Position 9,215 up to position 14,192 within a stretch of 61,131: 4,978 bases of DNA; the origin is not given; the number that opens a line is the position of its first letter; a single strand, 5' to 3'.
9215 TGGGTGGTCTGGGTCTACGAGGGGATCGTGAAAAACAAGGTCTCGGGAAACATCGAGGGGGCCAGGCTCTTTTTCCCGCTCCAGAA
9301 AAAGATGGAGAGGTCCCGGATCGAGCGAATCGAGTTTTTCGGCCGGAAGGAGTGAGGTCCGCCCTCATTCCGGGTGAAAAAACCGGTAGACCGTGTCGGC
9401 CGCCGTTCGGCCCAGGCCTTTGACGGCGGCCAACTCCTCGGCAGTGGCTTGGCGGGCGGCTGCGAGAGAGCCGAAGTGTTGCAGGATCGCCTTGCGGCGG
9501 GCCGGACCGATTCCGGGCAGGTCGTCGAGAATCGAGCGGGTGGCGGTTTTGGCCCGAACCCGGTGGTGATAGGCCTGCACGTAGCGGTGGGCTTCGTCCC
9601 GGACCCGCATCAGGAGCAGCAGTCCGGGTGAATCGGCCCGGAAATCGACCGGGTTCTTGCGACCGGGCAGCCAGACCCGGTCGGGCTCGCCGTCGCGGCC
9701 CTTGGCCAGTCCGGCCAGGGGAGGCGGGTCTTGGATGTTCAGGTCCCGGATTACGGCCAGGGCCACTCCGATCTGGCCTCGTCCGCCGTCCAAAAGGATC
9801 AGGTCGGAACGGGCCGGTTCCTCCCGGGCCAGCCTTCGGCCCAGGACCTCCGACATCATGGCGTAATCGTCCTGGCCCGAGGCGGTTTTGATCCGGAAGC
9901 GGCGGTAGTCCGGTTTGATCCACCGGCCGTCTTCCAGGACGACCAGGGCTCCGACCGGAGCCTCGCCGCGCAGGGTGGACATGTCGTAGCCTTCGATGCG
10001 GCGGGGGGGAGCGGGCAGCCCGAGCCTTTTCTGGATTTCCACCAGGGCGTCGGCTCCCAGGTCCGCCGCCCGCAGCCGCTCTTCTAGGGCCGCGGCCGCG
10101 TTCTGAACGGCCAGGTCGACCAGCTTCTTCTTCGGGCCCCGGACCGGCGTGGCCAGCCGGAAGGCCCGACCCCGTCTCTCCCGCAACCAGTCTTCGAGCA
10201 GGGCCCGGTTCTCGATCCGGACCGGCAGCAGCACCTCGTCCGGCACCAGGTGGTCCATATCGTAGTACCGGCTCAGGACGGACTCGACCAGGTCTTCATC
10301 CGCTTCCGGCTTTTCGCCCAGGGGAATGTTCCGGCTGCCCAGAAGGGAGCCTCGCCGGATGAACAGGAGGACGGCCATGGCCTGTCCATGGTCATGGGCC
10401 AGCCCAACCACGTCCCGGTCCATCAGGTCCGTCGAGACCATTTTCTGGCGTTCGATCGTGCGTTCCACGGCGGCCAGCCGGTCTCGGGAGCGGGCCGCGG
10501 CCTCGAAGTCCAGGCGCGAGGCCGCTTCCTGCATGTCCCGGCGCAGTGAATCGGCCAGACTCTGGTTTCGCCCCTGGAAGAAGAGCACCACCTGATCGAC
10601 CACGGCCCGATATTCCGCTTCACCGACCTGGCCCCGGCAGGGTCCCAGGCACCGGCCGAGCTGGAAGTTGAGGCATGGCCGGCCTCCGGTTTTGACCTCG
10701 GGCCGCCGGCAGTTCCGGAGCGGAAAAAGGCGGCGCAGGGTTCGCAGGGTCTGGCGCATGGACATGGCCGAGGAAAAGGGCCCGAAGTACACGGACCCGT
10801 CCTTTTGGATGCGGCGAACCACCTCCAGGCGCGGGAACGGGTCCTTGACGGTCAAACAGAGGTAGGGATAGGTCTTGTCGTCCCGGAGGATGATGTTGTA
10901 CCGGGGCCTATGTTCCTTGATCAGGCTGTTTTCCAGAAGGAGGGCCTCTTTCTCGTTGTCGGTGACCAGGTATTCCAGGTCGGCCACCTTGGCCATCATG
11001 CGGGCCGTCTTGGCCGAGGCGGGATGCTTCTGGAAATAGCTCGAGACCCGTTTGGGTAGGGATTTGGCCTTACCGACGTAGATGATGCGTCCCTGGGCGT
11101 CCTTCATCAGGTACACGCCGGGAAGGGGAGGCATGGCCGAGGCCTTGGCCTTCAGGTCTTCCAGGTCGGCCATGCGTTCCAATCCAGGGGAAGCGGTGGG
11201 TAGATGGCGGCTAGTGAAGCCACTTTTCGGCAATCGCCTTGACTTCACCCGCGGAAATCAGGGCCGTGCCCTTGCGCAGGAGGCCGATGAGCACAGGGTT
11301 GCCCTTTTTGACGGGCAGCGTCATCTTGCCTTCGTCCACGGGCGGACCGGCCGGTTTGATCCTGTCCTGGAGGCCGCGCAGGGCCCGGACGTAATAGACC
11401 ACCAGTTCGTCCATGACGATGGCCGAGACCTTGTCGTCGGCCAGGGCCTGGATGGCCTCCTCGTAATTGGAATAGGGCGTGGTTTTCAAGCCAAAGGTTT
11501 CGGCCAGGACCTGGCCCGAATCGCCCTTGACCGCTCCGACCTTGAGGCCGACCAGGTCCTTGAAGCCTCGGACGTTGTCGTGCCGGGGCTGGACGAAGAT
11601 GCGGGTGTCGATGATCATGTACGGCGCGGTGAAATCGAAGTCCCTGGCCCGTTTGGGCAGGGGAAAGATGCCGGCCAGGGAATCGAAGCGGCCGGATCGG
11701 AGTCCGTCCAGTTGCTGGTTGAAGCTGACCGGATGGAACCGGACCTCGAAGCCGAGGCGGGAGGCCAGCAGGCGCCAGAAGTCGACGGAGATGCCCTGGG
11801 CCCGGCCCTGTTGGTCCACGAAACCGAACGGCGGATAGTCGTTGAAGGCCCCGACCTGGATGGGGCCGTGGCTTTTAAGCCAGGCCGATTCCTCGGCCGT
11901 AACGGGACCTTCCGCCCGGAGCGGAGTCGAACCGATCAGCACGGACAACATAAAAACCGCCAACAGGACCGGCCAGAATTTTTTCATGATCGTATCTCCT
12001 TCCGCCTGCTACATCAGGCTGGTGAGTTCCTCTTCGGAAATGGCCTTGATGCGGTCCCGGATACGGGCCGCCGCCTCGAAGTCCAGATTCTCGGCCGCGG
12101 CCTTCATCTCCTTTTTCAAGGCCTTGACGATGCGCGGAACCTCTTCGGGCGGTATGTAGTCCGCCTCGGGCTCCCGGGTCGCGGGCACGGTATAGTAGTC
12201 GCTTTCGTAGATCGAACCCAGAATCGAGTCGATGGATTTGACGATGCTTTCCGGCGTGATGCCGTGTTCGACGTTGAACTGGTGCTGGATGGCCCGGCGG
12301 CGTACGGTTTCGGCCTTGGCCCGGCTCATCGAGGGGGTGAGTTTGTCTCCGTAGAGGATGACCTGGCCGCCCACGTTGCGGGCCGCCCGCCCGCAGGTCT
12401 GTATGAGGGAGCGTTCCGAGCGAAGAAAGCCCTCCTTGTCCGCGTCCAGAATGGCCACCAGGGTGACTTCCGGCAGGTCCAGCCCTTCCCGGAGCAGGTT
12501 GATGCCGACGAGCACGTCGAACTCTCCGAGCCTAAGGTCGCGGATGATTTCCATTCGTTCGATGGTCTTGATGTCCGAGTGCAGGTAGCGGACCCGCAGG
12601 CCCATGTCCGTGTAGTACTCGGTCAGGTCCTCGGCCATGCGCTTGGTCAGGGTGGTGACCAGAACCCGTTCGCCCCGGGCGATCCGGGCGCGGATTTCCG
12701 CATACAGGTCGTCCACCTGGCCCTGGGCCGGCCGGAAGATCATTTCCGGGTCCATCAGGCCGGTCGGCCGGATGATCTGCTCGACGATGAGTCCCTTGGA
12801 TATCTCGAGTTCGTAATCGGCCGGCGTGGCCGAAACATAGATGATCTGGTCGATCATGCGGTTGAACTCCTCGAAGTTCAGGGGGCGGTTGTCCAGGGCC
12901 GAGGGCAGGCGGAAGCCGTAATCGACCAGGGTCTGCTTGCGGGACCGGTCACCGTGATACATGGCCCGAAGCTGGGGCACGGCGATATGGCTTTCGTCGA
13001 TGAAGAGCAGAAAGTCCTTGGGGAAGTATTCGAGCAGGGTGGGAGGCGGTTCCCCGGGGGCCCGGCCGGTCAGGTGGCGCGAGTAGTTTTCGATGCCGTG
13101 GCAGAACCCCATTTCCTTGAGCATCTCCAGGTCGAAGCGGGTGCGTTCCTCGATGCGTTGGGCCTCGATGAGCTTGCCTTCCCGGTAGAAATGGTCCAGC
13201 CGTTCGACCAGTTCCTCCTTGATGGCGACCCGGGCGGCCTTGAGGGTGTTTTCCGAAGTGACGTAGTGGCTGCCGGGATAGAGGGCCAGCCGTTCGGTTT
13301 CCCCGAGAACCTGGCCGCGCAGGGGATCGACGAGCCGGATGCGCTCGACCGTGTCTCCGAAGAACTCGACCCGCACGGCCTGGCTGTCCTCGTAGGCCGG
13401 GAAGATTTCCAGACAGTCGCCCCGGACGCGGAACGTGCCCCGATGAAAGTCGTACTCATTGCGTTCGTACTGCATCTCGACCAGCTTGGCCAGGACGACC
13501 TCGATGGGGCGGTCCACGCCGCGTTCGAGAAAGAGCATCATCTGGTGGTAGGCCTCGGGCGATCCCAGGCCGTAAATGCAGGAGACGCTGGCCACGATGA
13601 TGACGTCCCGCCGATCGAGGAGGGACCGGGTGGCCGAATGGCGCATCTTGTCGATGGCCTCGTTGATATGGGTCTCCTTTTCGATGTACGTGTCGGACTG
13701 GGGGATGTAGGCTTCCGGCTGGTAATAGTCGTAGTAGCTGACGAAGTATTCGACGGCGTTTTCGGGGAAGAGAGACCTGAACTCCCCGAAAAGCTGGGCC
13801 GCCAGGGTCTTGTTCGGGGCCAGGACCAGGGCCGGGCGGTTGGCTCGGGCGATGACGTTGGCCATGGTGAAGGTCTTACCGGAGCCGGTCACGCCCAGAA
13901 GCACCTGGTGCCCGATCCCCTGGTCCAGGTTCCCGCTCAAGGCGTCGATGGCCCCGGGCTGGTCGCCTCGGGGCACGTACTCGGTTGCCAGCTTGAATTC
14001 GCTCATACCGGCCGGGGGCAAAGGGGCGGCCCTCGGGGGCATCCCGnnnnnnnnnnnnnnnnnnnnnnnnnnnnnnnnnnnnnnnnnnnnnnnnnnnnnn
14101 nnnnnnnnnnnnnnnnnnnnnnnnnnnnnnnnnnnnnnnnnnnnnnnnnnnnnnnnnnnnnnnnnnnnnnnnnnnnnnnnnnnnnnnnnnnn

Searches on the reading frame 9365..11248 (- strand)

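Call 67: search_protein_families(library=ncbifam, proteins=[window:9365-11248:-], max_evalue=1e-10)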
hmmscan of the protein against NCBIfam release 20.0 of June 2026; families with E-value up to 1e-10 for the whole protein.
window:9365-11248:- (627 aa): 14 families
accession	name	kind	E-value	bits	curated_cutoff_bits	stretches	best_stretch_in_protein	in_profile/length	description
TIGR00194.1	uvrC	equivalog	2.7e-172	574.4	285.45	1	33-605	2-574/574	excinuclease ABC subunit UvrC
NF001824.0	PRK00558.1-5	equivalog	2.6e-155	518.5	451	1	26-625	1-645/652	excinuclease ABC subunit UvrC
NF011260.0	PRK14666.1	equivalog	5.1e-145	484.9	649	2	34-347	4-319/698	excinuclease ABC subunit C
NF011263.0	PRK14669.1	equivalog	3.6e-143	478.4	1108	1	31-625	2-603/624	excinuclease ABC subunit C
NF011262.0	PRK14668.1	equivalog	8.7e-116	387.6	544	1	29-621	3-574/577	excinuclease ABC subunit C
NF011261.0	PRK14667.1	equivalog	1.2e-99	334.4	818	1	33-609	7-551/567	excinuclease ABC subunit C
NF011266.0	PRK14672.1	equivalog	6.5e-90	302.4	1504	2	29-360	8-330/691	excinuclease ABC subunit C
NF011264.0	PRK14670.1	equivalog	1.1e-79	268.3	1021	1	28-597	4-562/602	excinuclease ABC subunit C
NF005906.0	PRK07883.1-4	equivalog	1.8e-77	261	495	1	38-381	211-552/563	DEDD exonuclease domain-containing protein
NF005907.0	PRK07883.1-5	equivalog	1.1e-52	179.3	454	1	35-375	223-563/584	DEDD exonuclease domain-containing protein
NF005905.0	PRK07883.1-3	equivalog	8.7e-41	140.2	508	1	36-373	220-549/581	DEDD exonuclease domain-containing protein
NF005904.0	PRK07883.1-2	equivalog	3.5e-34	118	969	1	35-316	225-506/584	DEDD exonuclease domain-containing protein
NF005903.0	PRK07883.1-1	equivalog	3.4e-27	95.2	1038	1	34-371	240-568/642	DEDD exonuclease domain-containing protein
NF007833.0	PRK10545.1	equivalog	1.4e-17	63.7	367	1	30-215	22-204/289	excinuclease Cho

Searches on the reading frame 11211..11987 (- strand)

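Call 67: search_protein_families(library=ncbifam, proteins=[window:11211-11987:-], max_evalue=1e-10)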
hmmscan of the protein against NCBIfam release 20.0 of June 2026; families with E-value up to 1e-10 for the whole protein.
window:11211-11987:- (258 aa): 5 families
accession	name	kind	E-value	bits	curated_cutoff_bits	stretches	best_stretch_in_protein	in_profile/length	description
NF008426.0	PRK11260.1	equivalog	1.7e-23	83.3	312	1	23-257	23-260/266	cystine ABC transporter substrate-binding protein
TIGR01096.1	3A0103s03R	subfamily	8.6e-21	74.6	256.35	1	38-257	22-250/250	lysine/arginine/ornithine ABC transporter substrate-binding protein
NF007029.0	PRK09495.1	equivalog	1.5e-12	47.9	303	1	50-257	34-243/248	glutamine ABC transporter substrate-binding protein GlnH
NF041765.1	ArtJ_Ecoli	equivalog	1.6e-11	44.2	510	1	42-198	22-179/243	arginine ABC transporter substrate-binding protein ArtJ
NF052427.1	StpK7MSMEG_1200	equivalog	2.8e-11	42.6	900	1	34-256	355-584/601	serine/threonine protein kinase StpK7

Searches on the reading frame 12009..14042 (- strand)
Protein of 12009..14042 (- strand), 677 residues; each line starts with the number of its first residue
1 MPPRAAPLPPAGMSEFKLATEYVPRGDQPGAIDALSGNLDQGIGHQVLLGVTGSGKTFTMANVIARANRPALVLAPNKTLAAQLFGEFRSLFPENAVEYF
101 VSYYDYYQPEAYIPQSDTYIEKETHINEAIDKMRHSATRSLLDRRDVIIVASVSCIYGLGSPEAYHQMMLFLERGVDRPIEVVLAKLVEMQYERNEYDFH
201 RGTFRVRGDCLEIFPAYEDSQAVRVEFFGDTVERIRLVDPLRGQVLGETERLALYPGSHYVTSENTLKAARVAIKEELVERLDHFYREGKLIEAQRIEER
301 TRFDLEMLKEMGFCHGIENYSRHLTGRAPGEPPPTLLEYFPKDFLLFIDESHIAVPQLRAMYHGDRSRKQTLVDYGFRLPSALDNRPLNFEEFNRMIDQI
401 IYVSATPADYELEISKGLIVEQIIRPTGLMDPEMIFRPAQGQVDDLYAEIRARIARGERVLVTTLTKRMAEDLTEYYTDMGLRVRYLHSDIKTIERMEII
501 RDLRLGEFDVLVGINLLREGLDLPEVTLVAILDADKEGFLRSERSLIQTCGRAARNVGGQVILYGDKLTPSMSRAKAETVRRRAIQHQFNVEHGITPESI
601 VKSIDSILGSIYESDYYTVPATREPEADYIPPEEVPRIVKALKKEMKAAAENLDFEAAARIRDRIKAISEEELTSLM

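Call 67: search_protein_families(library=ncbifam, proteins=[window:12009-14042:-], max_evalue=1e-10)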
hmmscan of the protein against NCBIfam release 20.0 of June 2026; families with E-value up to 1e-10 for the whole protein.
window:12009-14042:- (677 aa): 8 families
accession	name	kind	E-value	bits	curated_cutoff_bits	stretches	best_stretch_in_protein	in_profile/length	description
NF003673.1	PRK05298.1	equivalog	0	1064.2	743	1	15-670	1-652/653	excinuclease ABC subunit UvrB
TIGR00631.1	uvrb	equivalog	0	1047.4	750.1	1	15-668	1-657/658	excinuclease ABC subunit UvrB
TIGR00580.2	mfd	equivalog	3.5e-18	65.4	800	0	187-284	1-96/907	transcription-repair coupling factor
NF004066.1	PRK05580.1-3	equivalog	7.9e-15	54.2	813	0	467-563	550-654/788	primosomal protein N'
TIGR00595.1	priA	equivalog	3.4e-14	52.3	230.35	0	465-565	273-381/509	replication restart helicase PriA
NF004067.0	PRK05580.1-4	equivalog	1.2e-13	50.4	763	0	466-563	496-601/737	primosomal protein N'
NF004070.0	PRK05580.2-2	equivalog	3.8e-12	45.2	921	0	467-561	495-597/729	primosomal protein N'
NF007966.0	PRK10689.1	equivalog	3.9e-11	41.4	1329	0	42-281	12-238/1148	transcription-repair coupling factor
